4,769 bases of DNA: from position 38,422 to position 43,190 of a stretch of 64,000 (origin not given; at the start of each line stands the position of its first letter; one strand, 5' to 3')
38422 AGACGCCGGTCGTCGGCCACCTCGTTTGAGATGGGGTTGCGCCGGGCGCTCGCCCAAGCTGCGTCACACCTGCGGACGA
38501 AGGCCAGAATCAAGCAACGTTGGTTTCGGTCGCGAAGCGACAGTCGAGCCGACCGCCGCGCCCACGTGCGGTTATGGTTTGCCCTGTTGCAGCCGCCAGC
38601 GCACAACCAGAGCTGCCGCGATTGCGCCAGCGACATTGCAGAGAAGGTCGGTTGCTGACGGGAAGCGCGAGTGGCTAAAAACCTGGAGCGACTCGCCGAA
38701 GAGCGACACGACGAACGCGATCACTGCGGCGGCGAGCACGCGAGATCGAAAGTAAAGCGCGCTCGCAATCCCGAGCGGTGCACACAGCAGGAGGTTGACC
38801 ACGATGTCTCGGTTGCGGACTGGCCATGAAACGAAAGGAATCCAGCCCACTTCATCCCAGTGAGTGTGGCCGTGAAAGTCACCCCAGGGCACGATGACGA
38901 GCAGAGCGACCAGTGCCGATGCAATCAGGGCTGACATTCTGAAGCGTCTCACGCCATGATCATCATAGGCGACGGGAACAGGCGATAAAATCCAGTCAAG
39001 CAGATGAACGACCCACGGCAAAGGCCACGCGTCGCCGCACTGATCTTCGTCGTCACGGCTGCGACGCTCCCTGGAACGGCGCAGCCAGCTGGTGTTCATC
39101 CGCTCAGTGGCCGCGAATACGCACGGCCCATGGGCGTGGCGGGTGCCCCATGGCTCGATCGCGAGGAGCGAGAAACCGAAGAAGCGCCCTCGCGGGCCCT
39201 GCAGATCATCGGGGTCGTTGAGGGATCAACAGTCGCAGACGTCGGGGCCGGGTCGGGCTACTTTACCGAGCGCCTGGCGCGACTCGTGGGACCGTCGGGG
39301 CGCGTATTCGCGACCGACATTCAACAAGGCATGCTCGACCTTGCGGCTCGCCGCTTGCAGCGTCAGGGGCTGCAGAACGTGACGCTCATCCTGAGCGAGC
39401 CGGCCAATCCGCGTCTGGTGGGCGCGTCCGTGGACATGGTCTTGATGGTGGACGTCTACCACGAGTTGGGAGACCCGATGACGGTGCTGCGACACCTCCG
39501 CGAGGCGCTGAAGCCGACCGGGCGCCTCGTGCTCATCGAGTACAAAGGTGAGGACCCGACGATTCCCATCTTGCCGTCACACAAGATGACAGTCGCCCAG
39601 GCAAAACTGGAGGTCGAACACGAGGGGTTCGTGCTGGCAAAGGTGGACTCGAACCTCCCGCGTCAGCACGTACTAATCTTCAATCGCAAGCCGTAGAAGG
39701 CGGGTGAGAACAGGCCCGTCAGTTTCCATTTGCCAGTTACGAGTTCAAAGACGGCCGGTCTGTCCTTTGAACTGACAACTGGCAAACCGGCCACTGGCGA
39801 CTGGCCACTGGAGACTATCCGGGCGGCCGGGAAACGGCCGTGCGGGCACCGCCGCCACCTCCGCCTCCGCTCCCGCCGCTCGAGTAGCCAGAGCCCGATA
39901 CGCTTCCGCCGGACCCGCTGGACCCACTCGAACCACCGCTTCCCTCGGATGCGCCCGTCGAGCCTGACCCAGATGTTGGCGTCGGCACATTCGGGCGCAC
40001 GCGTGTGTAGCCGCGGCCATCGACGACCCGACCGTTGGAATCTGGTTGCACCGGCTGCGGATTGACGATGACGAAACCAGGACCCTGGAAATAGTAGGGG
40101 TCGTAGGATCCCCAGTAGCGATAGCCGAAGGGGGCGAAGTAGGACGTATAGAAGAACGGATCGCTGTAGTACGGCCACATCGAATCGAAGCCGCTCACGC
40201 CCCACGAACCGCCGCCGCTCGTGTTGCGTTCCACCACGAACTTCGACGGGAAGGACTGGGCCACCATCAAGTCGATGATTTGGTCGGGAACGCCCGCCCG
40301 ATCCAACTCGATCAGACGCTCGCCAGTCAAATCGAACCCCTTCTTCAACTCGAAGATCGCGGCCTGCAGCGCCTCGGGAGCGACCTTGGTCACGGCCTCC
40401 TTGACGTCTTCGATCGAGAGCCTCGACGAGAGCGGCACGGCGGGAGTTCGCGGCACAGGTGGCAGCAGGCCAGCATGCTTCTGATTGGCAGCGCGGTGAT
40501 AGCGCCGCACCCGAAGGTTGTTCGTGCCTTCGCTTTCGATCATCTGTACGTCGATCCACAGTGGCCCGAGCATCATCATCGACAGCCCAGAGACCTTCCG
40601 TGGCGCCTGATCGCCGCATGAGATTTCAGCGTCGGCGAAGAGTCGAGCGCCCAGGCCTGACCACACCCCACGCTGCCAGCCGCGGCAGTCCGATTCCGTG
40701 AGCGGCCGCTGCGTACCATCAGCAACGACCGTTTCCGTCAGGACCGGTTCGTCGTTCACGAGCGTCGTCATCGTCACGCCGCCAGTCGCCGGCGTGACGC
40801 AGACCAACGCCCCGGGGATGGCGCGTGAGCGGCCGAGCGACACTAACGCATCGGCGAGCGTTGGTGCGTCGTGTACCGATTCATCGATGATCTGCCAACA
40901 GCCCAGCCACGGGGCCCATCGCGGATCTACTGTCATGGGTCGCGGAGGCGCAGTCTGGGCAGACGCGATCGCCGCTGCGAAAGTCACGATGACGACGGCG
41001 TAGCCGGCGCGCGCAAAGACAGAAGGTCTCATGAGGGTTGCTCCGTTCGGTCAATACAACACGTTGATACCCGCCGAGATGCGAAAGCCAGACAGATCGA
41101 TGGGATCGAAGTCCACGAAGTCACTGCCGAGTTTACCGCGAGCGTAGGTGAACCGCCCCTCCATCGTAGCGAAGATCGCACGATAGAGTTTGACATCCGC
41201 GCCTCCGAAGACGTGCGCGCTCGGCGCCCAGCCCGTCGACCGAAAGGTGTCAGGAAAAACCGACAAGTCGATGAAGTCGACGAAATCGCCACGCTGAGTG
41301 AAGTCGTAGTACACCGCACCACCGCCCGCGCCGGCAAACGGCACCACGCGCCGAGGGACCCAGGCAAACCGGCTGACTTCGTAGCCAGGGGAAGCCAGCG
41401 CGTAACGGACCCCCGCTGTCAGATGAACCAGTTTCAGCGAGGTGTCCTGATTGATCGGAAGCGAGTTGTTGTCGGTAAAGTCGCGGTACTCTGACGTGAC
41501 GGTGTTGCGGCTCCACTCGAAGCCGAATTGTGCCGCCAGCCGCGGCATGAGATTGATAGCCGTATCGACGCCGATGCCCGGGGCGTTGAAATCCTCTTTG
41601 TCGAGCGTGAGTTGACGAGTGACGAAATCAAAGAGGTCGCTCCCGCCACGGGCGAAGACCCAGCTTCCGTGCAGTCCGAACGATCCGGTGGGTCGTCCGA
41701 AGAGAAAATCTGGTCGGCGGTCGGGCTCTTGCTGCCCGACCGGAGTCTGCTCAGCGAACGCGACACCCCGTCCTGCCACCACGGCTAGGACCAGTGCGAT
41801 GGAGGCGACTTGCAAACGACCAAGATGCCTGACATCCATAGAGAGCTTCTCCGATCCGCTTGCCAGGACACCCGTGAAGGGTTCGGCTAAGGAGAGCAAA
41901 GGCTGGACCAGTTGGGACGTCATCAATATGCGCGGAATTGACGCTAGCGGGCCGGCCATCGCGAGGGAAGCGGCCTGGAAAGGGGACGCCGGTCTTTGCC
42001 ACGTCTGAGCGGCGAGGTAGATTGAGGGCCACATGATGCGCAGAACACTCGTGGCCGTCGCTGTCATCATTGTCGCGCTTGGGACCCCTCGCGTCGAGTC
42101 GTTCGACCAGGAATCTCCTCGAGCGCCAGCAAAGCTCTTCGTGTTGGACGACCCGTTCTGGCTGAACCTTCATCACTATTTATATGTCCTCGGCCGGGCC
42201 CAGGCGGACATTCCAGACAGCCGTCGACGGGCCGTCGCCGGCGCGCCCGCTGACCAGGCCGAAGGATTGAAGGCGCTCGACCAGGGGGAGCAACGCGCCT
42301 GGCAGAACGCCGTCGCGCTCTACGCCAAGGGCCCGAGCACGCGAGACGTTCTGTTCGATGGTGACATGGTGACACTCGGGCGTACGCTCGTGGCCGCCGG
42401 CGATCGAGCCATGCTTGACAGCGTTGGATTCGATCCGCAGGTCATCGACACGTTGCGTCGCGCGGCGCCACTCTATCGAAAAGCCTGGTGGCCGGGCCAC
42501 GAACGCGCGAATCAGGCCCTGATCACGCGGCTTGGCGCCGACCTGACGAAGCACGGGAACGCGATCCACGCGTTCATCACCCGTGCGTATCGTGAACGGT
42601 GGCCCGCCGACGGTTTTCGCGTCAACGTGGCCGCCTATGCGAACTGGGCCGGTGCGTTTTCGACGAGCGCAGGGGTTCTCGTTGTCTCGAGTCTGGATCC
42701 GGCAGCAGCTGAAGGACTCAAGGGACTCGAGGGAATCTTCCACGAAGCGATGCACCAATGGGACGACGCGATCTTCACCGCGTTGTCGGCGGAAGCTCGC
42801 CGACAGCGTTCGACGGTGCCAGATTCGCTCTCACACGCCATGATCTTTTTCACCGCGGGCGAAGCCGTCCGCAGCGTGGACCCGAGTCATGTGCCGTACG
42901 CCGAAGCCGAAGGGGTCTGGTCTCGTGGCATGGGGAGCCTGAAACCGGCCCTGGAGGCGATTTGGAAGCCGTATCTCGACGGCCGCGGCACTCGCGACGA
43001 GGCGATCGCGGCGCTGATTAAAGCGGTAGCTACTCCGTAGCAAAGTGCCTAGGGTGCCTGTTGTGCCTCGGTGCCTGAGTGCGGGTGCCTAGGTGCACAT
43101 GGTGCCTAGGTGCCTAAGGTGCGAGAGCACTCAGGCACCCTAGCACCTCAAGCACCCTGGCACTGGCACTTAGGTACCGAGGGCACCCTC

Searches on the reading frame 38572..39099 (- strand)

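Call 69: search_protein_families(library=pfam, proteins=[window:38572-39099:-], max_evalue=1)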
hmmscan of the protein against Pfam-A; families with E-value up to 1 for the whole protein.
window:38572-39099:- (175 aa): 2 families
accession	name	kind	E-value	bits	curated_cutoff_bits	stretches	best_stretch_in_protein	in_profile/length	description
PF04892.17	VanZ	-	3.5e-13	50.7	30.1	1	84-167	34-123/126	VanZ like family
PF20237.3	DUF6594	-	0.95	9.7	30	0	20-71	162-189/238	Family of unknown function (DUF6594)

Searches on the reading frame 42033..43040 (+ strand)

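Call 8: search_protein_families(library=pfam, proteins=[window:42033-43040:+], max_evalue=0.001)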
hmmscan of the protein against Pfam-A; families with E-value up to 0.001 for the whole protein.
window:42033-43040:+ (335 aa): 0 families

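Call 15: search_protein_families(library=ncbifam, proteins=[window:42033-43040:+], max_evalue=0.001)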
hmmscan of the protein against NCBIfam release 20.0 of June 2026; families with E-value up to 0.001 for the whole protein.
window:42033-43040:+ (335 aa): 0 families

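Call 69: search_protein_families(library=pfam, proteins=[window:42033-43040:+], max_evalue=1)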
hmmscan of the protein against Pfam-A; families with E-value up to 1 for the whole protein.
window:42033-43040:+ (335 aa): 1 family
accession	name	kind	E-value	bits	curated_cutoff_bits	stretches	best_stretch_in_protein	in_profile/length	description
PF08406.16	CbbQ_C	-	0.039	14.6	20.6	1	97-145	34-82/85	CbbQ/NirQ/NorQ C-terminal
